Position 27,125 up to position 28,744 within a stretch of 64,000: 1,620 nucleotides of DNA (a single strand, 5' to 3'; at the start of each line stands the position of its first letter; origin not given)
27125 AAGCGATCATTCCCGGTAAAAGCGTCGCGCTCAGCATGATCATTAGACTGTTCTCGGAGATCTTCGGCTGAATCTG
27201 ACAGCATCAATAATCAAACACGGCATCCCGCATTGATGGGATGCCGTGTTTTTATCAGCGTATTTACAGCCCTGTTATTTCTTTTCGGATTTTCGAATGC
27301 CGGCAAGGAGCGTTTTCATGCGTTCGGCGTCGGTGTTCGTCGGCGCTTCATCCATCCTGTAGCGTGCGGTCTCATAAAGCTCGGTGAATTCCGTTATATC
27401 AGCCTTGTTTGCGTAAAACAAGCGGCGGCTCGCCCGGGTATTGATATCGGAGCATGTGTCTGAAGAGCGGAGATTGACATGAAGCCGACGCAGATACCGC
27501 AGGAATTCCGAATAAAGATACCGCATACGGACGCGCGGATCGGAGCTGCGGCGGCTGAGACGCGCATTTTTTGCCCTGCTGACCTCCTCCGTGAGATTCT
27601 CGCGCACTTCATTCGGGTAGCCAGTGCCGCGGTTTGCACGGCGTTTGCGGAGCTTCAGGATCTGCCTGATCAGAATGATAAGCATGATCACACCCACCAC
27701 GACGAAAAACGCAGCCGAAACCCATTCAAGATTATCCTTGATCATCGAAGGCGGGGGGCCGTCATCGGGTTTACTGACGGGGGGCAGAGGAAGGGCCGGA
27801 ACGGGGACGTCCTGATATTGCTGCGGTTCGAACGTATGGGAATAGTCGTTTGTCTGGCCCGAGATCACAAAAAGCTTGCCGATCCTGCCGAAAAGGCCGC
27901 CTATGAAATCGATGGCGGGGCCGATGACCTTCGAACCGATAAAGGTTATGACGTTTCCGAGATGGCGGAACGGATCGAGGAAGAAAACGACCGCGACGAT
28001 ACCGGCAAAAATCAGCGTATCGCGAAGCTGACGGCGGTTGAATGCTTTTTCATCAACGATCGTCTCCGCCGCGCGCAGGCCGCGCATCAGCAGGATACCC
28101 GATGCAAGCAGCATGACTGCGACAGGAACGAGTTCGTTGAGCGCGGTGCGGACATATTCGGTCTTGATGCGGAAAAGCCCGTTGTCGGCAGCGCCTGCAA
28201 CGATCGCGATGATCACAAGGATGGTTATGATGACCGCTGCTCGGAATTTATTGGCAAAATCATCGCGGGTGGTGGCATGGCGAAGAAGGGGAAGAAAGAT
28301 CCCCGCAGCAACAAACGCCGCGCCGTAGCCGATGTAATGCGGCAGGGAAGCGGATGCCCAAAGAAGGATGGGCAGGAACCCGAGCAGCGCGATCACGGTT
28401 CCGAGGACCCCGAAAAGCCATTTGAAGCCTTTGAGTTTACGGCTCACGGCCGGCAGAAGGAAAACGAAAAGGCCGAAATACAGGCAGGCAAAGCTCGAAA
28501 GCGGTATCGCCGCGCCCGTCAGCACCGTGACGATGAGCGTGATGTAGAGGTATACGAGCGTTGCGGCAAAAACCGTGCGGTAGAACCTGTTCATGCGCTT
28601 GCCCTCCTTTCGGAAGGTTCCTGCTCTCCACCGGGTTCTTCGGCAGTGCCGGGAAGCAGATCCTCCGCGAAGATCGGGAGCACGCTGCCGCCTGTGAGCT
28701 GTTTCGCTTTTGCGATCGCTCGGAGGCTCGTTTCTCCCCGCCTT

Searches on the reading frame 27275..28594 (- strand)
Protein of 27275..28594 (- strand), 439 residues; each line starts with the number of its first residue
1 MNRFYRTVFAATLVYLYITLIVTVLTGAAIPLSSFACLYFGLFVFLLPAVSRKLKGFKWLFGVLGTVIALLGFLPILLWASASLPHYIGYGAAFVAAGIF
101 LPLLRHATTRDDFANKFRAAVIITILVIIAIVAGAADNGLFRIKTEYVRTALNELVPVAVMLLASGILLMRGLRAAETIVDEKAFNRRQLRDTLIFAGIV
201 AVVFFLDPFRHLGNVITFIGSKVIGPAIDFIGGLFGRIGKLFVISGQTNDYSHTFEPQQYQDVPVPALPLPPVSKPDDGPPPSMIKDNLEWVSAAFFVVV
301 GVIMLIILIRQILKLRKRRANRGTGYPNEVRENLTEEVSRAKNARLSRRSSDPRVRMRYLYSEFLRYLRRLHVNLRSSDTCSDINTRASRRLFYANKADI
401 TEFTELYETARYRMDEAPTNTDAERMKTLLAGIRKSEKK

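Call 103: list_cluster_members(proteins=[window:27275-28594:-, window:40458-41822:-, window:36396-37592:+, window:47568-49154:+, window:14121-15356:-, window:30897-31967:+])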
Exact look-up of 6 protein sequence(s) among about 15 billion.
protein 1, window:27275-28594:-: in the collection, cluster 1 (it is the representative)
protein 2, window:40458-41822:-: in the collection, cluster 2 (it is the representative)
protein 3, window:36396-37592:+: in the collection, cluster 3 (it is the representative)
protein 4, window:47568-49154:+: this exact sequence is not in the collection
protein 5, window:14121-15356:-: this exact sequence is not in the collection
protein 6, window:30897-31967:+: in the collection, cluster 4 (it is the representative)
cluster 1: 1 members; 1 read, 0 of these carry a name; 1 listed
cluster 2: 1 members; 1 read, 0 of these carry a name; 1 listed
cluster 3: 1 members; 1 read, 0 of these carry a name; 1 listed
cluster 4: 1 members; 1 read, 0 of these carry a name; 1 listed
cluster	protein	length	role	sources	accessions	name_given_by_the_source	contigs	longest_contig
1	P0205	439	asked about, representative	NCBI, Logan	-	-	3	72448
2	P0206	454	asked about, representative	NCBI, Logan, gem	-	-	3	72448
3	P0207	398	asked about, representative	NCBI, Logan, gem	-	-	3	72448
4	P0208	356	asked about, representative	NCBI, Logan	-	-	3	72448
